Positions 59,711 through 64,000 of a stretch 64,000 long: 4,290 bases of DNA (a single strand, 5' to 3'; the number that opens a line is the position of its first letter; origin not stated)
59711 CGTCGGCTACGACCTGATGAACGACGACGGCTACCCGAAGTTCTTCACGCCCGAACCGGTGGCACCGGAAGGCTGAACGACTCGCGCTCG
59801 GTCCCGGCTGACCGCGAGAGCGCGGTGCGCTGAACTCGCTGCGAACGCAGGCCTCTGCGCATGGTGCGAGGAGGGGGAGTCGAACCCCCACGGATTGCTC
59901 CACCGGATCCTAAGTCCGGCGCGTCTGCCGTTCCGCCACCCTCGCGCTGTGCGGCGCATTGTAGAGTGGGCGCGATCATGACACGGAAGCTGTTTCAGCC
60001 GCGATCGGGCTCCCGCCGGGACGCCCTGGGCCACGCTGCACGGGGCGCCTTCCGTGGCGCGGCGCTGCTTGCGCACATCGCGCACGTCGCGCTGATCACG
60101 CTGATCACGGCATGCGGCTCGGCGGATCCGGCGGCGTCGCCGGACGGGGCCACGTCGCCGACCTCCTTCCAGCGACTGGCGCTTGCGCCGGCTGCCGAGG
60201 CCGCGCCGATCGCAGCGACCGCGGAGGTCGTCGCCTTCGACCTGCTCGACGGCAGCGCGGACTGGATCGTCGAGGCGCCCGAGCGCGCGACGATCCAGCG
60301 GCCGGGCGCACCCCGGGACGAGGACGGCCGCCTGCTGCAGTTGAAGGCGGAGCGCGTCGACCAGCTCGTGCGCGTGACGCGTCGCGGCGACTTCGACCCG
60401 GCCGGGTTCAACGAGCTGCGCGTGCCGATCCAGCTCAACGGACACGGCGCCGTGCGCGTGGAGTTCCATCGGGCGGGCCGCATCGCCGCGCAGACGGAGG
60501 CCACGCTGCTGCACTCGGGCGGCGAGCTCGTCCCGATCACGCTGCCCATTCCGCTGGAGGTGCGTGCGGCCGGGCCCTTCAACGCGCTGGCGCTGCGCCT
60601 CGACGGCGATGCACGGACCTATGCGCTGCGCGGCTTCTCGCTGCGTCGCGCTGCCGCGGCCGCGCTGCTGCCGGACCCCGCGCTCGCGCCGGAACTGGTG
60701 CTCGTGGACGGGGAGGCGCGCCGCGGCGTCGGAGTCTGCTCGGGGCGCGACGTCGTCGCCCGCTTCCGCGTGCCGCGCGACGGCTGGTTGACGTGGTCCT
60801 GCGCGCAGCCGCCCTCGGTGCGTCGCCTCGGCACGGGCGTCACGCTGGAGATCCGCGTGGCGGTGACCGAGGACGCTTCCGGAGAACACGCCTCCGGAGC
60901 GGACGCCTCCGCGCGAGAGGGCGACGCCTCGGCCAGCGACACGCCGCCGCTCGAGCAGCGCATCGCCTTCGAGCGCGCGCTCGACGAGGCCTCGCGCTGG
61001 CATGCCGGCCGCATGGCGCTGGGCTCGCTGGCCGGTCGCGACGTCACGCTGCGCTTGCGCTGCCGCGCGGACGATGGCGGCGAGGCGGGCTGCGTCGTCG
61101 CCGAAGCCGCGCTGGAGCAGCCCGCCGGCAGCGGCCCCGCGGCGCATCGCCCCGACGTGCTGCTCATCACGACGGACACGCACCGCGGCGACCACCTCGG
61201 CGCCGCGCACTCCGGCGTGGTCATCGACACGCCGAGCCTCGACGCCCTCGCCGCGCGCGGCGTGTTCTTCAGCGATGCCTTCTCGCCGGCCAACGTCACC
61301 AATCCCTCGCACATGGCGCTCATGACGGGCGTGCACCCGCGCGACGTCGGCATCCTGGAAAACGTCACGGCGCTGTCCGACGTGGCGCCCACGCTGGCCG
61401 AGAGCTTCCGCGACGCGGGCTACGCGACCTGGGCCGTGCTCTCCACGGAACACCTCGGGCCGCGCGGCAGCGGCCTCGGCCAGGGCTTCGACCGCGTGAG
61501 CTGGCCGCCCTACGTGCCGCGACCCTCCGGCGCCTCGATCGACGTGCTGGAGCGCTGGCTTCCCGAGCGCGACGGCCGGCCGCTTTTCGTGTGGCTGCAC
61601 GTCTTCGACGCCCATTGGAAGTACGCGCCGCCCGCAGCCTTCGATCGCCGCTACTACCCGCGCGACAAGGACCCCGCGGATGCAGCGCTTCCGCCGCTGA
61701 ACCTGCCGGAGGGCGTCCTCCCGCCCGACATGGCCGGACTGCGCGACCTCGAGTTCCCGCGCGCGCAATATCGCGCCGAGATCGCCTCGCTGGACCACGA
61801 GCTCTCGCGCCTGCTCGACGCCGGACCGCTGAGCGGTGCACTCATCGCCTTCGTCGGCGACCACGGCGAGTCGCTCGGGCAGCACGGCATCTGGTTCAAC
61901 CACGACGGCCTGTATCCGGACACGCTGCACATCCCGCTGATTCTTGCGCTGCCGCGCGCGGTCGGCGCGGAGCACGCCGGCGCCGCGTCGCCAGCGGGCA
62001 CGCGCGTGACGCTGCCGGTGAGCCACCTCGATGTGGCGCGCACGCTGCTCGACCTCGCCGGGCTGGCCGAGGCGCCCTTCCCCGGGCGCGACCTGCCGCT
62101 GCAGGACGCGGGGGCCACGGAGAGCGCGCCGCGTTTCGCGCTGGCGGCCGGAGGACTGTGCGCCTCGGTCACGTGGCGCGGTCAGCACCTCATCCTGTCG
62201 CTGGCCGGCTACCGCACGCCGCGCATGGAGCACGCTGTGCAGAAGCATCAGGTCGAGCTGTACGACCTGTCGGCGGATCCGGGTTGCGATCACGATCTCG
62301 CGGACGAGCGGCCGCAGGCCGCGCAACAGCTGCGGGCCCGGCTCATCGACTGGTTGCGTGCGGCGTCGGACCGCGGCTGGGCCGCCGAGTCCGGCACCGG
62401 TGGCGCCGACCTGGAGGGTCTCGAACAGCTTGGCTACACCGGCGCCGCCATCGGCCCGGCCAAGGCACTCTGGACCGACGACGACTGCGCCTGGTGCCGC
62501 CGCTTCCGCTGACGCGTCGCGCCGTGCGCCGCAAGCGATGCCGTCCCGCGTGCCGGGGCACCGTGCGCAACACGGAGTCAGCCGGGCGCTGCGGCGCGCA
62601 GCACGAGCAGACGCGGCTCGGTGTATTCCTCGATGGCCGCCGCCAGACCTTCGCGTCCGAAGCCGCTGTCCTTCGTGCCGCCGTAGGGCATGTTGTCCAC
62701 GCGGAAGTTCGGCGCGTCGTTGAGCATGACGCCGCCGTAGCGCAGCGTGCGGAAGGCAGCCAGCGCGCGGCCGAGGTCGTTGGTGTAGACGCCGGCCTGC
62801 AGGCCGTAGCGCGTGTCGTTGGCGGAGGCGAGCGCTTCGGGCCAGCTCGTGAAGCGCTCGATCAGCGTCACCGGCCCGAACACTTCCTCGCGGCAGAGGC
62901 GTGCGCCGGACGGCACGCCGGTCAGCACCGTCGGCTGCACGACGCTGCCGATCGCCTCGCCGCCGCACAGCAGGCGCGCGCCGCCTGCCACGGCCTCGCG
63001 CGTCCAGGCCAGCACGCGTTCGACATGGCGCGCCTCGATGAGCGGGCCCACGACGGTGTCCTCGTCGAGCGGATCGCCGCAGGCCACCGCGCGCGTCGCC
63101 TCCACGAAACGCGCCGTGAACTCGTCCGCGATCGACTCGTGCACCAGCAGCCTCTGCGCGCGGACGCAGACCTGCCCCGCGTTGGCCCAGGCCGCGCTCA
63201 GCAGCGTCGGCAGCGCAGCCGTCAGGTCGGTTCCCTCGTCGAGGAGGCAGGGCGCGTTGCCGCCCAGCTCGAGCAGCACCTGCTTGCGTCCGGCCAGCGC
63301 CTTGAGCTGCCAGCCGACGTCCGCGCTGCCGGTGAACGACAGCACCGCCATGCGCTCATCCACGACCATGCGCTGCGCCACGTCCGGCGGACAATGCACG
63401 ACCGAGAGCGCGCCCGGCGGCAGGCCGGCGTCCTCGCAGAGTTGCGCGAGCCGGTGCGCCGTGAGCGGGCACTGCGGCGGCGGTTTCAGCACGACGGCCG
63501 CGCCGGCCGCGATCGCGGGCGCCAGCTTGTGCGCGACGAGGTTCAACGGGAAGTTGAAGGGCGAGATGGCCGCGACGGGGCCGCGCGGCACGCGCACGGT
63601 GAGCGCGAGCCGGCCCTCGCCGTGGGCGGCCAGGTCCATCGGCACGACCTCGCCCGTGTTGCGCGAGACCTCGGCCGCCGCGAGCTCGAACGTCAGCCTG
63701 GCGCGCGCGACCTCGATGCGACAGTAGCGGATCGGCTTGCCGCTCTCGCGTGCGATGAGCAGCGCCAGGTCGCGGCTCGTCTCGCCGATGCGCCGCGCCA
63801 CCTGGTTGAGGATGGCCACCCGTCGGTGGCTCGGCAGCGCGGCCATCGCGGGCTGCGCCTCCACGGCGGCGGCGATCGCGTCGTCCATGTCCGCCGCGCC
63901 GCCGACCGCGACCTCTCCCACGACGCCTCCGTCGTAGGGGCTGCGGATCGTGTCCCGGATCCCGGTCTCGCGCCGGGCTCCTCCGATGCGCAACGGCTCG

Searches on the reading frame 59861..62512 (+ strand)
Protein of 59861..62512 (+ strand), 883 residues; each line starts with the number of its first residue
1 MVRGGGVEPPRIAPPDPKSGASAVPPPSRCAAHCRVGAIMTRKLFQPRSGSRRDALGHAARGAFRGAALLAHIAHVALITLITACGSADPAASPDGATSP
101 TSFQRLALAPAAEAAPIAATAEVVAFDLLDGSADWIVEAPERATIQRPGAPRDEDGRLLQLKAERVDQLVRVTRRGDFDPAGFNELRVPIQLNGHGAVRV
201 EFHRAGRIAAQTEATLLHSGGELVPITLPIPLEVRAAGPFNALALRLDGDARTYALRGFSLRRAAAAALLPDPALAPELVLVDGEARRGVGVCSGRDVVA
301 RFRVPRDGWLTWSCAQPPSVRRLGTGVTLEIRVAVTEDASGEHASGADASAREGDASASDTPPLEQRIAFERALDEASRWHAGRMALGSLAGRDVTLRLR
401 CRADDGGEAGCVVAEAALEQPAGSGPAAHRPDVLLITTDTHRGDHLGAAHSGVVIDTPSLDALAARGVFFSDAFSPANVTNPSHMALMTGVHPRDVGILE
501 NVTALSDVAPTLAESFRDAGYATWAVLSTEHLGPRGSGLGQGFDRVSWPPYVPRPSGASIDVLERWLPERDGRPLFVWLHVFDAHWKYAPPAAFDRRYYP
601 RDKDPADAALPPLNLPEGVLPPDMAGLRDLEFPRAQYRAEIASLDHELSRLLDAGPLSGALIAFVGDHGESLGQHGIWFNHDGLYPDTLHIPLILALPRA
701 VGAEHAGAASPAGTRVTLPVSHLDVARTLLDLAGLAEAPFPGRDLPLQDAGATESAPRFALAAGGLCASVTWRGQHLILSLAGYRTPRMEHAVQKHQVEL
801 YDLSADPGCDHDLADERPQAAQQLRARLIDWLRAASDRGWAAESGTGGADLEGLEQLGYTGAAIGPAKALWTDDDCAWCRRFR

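Call 63: search_protein_families(library=pfam, proteins=[window:59861-62512:+], max_evalue=0.00001)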
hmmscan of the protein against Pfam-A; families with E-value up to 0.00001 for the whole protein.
window:59861-62512:+ (883 aa): 1 family
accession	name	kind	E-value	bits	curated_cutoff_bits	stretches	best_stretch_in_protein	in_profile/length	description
PF00884.28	Sulfatase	-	1.6e-27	97.1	25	1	431-734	1-300/301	Sulfatase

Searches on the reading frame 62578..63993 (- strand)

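Call 63: search_protein_families(library=pfam, proteins=[window:62578-63993:-], max_evalue=0.00001)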
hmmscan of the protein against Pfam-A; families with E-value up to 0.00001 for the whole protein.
window:62578-63993:- (471 aa): 1 family
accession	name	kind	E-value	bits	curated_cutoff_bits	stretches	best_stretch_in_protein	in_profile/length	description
PF00171.27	Aldedh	-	1.3e-141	472.7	23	1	16-461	11-459/461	Aldehyde dehydrogenase family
